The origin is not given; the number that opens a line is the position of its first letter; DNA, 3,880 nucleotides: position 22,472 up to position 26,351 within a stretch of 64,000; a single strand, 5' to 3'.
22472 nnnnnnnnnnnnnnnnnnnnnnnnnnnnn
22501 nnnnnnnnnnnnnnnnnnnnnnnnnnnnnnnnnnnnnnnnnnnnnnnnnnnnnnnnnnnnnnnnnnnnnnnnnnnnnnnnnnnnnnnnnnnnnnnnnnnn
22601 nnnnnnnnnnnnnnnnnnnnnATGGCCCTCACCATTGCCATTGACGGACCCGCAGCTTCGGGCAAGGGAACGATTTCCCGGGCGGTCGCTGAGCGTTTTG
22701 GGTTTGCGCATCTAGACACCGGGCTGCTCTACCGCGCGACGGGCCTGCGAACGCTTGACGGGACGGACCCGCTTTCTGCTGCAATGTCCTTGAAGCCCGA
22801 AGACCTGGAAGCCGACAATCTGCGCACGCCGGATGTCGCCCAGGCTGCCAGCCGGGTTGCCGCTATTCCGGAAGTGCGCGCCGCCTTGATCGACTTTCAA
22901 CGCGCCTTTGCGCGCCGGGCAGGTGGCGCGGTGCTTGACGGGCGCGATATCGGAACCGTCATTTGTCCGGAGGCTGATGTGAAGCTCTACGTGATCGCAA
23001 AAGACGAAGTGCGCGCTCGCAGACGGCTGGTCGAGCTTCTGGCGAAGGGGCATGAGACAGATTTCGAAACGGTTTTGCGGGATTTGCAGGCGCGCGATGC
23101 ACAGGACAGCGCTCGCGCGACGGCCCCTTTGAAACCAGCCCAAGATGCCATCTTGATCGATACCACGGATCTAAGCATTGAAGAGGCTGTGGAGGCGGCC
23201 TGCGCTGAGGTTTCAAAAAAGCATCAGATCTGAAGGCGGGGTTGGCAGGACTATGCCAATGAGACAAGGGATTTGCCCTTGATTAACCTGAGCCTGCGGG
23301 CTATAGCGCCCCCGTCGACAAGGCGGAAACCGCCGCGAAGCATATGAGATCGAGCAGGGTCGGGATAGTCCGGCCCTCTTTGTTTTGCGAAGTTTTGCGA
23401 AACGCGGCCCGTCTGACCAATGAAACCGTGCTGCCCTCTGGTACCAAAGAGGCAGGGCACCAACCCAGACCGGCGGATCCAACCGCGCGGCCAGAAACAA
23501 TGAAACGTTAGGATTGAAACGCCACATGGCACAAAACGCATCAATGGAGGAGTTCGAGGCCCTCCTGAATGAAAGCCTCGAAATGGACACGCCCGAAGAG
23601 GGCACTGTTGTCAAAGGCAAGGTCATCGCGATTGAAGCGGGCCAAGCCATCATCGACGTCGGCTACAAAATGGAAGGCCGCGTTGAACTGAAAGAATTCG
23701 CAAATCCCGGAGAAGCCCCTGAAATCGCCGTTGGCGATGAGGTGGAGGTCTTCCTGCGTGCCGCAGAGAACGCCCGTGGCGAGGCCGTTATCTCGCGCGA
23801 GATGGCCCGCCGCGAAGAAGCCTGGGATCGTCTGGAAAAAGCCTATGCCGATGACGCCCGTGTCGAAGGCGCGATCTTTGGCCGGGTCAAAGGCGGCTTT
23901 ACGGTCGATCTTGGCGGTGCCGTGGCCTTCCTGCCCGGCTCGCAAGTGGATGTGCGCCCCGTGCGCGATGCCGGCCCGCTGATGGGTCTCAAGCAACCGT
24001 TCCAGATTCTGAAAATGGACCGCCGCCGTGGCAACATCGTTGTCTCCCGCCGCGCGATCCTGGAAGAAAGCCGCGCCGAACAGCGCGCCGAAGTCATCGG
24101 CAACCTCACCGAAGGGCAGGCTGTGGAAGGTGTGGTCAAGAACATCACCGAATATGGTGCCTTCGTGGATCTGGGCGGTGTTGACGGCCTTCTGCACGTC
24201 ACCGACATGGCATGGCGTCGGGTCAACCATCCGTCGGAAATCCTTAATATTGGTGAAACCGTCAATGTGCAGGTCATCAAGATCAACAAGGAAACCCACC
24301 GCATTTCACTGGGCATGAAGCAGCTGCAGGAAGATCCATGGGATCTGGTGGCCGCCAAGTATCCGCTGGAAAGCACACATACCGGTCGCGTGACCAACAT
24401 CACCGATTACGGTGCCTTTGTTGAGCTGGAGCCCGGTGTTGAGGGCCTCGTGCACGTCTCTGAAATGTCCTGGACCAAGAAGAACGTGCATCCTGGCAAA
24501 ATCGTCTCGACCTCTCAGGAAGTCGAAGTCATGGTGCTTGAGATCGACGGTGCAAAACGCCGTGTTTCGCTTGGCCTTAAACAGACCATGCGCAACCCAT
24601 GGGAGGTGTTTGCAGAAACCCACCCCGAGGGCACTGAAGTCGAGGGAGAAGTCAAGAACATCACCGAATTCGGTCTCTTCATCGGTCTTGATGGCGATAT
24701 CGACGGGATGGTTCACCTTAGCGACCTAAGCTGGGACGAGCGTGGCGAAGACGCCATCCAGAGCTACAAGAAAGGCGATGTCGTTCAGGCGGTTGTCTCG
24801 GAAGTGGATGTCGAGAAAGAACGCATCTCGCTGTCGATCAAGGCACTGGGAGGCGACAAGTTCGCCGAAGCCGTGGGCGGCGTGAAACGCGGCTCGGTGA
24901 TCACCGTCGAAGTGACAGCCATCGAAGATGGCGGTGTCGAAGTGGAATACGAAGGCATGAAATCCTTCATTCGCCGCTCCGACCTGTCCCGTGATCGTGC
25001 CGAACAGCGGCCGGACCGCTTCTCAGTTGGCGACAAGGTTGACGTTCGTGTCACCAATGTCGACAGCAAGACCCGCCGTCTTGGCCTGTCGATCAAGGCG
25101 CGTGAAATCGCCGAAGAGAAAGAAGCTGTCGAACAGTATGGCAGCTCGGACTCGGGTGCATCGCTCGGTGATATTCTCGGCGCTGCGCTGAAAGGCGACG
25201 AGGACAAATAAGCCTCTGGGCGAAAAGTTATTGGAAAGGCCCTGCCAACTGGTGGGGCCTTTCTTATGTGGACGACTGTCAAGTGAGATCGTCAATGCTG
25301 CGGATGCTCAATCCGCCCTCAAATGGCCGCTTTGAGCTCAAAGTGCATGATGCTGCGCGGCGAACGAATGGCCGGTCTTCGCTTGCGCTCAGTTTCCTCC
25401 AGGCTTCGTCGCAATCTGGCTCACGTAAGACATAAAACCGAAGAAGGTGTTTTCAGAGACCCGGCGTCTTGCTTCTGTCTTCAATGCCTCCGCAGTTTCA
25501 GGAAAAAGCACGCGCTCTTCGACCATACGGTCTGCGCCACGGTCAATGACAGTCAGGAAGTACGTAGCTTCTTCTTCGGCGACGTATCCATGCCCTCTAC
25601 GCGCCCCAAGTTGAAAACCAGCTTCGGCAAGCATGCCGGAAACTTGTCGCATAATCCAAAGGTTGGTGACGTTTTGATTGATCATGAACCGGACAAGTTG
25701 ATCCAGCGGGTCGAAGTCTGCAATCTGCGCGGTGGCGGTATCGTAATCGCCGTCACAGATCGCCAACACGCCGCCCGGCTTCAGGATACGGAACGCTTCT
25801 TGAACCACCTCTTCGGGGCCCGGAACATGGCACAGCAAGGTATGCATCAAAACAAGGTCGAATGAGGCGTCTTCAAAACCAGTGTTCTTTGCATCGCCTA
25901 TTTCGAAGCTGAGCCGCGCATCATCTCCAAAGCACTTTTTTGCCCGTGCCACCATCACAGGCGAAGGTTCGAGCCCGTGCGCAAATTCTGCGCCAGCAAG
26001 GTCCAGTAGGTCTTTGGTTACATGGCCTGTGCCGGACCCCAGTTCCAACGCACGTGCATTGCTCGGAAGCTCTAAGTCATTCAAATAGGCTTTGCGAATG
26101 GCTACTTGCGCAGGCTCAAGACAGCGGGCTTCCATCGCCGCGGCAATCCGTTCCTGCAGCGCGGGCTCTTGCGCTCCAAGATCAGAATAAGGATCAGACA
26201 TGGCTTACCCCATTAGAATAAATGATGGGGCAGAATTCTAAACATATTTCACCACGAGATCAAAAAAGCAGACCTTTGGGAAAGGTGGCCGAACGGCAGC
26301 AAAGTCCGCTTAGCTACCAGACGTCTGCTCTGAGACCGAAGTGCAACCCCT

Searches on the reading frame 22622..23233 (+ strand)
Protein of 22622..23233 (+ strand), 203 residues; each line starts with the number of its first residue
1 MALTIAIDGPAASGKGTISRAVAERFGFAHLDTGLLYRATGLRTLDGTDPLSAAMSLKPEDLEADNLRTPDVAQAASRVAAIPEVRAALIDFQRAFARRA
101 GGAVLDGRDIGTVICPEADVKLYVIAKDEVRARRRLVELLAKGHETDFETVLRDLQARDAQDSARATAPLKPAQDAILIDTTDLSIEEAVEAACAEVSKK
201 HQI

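Call 12: search_protein_families(library=pfam, proteins=[window:22622-23233:+])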
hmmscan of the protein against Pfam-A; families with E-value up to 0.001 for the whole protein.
window:22622-23233:+ (203 aa): 4 families
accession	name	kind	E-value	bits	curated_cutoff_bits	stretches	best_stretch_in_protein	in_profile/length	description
PF02224.24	Cytidylate_kin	-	5.3e-57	193.4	26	2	56-197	70-209/211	Cytidylate kinase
PF13207.12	AAA_17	-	1.4e-05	25.9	27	1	9-136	2-120/136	AAA domain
PF13189.12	Cytidylate_kin2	-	0.00031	21.4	28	1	5-134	2-127/176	Cytidylate kinase-like family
PF00406.28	ADK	-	0.00044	20.8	26.8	1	9-40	3-34/151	Adenylate kinase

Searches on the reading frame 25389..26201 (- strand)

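Call 12: search_protein_families(library=pfam, proteins=[window:25389-26201:-])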
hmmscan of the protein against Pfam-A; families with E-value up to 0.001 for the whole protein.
window:25389-26201:- (270 aa): 8 families
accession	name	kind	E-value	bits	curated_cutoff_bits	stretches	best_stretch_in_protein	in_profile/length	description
PF08241.18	Methyltransf_11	-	1.8e-22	80.2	21.2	1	52-148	1-95/95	Methyltransferase domain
PF13649.12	Methyltransf_25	-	9.8e-20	71.5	27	1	52-144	2-97/97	Methyltransferase domain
PF13847.12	Methyltransf_31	-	1.3e-18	67.5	27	1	47-158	3-117/145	Methyltransferase domain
PF08242.18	Methyltransf_12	-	5.4e-16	59.5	30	1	52-146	1-98/98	Methyltransferase domain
PF13489.12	Methyltransf_23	-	2.3e-14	53.9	27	1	44-197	19-160/164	Methyltransferase domain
PF01209.24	Ubie_methyltran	-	1.2e-08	35.1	20.1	1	48-149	48-152/233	ubiE/COQ5 methyltransferase family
PF01135.25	PCMT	-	1e-05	25.9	20.3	1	31-149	60-172/210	Protein-L-isoaspartate(D-aspartate) O-methyltransferase (PCMT)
PF07021.18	MetW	-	0.00098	19.2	21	0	46-141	12-103/193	Methionine biosynthesis protein MetW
